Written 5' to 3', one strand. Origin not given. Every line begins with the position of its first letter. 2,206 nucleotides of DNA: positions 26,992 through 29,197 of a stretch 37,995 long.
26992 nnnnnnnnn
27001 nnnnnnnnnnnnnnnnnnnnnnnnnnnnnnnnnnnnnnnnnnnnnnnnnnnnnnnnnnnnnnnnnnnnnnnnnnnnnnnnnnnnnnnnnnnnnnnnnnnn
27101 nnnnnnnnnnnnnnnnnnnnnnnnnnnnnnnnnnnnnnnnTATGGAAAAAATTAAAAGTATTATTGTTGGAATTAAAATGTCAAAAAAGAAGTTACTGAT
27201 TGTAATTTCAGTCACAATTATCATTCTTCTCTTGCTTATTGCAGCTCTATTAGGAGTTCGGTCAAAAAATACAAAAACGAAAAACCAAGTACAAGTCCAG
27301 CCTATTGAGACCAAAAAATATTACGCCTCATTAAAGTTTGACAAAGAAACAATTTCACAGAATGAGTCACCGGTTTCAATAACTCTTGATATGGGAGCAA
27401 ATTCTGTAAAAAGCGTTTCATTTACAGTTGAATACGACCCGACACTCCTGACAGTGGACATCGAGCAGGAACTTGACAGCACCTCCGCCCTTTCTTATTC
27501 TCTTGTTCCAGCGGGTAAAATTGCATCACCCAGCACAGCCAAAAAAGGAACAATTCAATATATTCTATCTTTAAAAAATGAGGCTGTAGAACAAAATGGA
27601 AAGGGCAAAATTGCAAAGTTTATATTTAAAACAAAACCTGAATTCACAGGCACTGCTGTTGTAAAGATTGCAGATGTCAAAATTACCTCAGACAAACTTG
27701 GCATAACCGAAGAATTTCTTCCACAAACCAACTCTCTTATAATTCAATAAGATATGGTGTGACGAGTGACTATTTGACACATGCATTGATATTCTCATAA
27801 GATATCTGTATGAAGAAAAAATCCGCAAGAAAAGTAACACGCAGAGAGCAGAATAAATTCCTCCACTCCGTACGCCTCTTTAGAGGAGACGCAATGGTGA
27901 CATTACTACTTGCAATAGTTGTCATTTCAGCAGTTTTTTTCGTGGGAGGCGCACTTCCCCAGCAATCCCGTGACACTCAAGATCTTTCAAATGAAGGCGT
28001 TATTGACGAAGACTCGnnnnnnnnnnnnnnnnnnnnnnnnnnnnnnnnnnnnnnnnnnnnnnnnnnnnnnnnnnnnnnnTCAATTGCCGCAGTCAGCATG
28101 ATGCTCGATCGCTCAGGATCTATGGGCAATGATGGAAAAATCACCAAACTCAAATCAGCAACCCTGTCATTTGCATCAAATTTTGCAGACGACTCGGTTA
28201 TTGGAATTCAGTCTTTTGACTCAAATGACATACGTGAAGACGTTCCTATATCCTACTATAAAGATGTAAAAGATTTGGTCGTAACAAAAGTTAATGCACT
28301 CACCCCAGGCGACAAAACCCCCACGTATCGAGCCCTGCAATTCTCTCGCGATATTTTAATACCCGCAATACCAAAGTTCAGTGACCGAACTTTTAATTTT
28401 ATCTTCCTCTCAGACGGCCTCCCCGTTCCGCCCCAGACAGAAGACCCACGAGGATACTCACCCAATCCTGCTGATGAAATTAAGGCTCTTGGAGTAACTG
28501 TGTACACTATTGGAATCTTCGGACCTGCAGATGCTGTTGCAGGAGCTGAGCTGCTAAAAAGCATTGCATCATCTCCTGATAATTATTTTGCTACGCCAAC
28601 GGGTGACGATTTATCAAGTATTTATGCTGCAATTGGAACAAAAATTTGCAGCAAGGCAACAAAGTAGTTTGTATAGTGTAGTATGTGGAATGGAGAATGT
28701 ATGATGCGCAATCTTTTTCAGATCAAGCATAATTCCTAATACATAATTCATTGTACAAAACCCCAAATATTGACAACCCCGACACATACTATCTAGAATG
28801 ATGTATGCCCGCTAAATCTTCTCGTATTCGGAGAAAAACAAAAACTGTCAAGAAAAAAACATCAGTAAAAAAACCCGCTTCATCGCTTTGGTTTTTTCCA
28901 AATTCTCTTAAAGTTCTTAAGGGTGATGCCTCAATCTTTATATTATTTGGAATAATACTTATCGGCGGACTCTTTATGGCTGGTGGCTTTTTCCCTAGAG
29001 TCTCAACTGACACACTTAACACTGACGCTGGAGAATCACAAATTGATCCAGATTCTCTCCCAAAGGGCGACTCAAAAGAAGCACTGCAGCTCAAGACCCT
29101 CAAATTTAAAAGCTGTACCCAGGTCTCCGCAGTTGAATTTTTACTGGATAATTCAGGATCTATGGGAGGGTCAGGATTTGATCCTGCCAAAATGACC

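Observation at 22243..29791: Eight-gene cell-surface island: cohesin-like, vWA, Cys-rich and PT-linker proteins with no enzymatic partner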

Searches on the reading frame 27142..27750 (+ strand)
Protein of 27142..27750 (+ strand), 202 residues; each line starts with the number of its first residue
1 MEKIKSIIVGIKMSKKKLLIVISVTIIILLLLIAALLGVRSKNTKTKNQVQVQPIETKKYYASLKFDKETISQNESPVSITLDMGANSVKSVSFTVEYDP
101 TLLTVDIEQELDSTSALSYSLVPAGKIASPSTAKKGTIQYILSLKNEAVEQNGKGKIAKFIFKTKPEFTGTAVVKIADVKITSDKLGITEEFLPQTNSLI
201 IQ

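Call 3: search_protein_families(library=pfam, proteins=[window:27142-27750:+], max_evalue=1)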
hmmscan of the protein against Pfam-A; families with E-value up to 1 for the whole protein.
window:27142-27750:+ (202 aa): 6 families
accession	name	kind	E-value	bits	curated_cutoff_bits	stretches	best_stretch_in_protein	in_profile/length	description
PF00963.24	Cohesin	-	1.2e-05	25.9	24.1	1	78-185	20-123/139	Cohesin domain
PF16981.10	Chi-conotoxin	-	0.025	15.3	27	1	26-55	7-35/60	chi-Conotoxin or t superfamily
PF11614.14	FixG_C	-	0.028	15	25.6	1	45-86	64-105/119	IG-like fold at C-terminal of FixG, putative oxidoreductase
PF09716.15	ETRAMP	-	0.05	14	29.1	1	14-47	48-81/81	Malarial early transcribed membrane protein (ETRAMP)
PF15330.11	SIT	-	0.13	13.2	27.6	1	19-76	2-70/114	SHP2-interacting transmembrane adaptor protein, SIT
PF20554.3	DUF6766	-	0.16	11.6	27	1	15-75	6-65/221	Domain of unknown function (DUF6766)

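Call 4: search_protein_families(library=ncbifam, proteins=[window:27142-27750:+], max_evalue=1)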
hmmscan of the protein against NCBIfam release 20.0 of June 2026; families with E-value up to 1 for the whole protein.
window:27142-27750:+ (202 aa): 3 families
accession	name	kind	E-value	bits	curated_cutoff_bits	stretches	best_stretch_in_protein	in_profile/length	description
NF045871.1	MBA_Nterm_para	domain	0.00015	21.5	55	1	14-72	2-62/132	MBA family surface membrane protein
TIGR04297.1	thauma_sortase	exception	0.064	12.7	250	1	9-57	45-95/307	thaumarchaeosortase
NF053779.1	BT3442_fam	equivalog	0.13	10.9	940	1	3-70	344-413/563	BT3442 family protein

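Call 53: search_solved_structures(query=window:27142-27750:+, max_evalue=10)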
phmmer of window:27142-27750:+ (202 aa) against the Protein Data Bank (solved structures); distinct sequences matched with E-value up to 10: 1.
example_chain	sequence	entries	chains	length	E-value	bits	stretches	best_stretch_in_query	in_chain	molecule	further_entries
3ci0_I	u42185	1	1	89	1.1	12.5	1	135-182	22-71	Pseudopilin GspI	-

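Call 72: search_solved_structures(query=A6, max_evalue=10, show_alignments=1)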
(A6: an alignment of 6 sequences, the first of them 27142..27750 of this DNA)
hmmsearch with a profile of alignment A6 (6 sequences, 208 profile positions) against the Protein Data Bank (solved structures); distinct sequences matched with E-value up to 10: 10.
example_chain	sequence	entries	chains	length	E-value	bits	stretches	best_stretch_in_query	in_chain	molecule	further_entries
9hmf_O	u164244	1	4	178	0.24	14.1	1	11-63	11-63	Flagellar protein FliL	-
2bm3_A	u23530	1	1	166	0.57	12.9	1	99-196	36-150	SCAFFOLDING DOCKERIN BINDING PROTEIN A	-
4f0h_B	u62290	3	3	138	0.76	12.5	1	165-199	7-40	Ribulose bisphosphate carboxylase small chain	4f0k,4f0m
3kcp_B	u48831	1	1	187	0.78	12.5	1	99-196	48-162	Cellulosome anchoring protein, cohesin region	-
2b59_A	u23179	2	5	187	0.78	12.5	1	99-196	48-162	COG1196: Chromosome segregation ATPases | Scaffolding dockerin binding protein A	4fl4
1bwv_S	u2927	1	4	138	0.83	12.4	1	165-199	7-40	PROTEIN (RIBULOSE BISPHOSPHATE CARBOXYLASE)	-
1iwa_B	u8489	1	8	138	0.83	12.4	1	165-199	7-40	ribulose-1,5-bisphosphate carboxylase/oxygenase small subunit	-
8bdb_B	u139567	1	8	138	0.92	12.2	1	165-200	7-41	Ribulose bisphosphate carboxylase small chain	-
5kpe_A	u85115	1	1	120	1.1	12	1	67-121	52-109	De novo Beta Sheet Design Protein OR664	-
5m0y_A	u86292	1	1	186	1.9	11.2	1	99-184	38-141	Cellulosome anchoring protein cohesin region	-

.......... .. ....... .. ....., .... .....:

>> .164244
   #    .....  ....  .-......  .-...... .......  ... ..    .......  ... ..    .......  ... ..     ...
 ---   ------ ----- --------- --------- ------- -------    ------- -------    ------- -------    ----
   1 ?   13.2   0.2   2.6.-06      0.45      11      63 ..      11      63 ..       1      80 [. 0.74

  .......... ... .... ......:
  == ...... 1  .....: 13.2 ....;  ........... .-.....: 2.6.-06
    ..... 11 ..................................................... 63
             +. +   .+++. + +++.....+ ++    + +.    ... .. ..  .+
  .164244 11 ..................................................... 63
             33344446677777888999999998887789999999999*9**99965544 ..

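Call 73: search_protein_families(library=pfam, alignment_id=A6, max_evalue=0.1)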
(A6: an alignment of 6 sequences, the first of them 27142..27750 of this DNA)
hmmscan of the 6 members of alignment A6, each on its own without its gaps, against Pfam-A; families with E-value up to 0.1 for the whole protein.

A. member 1, window:27142-27750:+ (202 aa): 4 families
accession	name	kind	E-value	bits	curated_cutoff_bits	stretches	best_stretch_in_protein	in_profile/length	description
PF00963.24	Cohesin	-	1.2e-05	25.9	24.1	1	78-185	20-123/139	Cohesin domain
PF16981.10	Chi-conotoxin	-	0.025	15.3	27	1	26-55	7-35/60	chi-Conotoxin or t superfamily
PF11614.14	FixG_C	-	0.028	15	25.6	1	45-86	64-105/119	IG-like fold at C-terminal of FixG, putative oxidoreductase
PF09716.15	ETRAMP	-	0.05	14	29.1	0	14-47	48-81/81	Malarial early transcribed membrane protein (ETRAMP)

B. families by the number of members that match (of 6 scanned): 6 families
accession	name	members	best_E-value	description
PF00963.24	Cohesin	5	1.2e-05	Cohesin domain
PF25686.1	Betaherpes_U91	2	0.032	Betaherpesvirus U91 protein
PF16981.10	Chi-conotoxin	1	0.025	chi-Conotoxin or t superfamily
PF11614.14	FixG_C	1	0.028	IG-like fold at C-terminal of FixG, putative oxidoreductase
PF09716.15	ETRAMP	1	0.05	Malarial early transcribed membrane protein (ETRAMP)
PF03954.19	Lectin_N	1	0.071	Hepatic lectin, N-terminal domain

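Call 98: search_protein_families(library=padloc, proteins=[window:27142-27750:+], max_evalue=0.01)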
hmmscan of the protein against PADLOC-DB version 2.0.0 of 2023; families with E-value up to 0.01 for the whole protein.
window:27142-27750:+ (202 aa): 0 families

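Call 99: search_protein_families(library=phrogs, proteins=[window:27142-27750:+], max_evalue=0.01)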
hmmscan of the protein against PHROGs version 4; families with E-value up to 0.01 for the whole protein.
window:27142-27750:+ (202 aa): 0 families

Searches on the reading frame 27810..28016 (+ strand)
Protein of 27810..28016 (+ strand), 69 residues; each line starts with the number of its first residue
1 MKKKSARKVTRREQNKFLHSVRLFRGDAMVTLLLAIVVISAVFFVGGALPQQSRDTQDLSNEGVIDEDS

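Call 40: search_protein_families(library=pfam, proteins=[window:27810-28016:+], max_evalue=10)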
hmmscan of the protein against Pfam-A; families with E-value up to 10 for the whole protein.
seq(69 aa): 1 family
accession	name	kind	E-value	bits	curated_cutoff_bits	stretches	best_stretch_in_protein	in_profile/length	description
PF11511.13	RhodobacterPufX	-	0.00031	20.7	25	1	28-58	31-61/67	Intrinsic membrane protein PufX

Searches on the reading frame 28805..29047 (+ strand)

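Call 40: search_protein_families(library=pfam, proteins=[window:28805-29047:+], max_evalue=10)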
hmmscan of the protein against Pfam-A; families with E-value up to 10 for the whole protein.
seq(81 aa): 1 family
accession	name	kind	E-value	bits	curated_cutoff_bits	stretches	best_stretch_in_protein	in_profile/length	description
PF04276.17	DUF443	-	0.18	12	26.2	1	10-58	116-159/202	Protein of unknown function (DUF443)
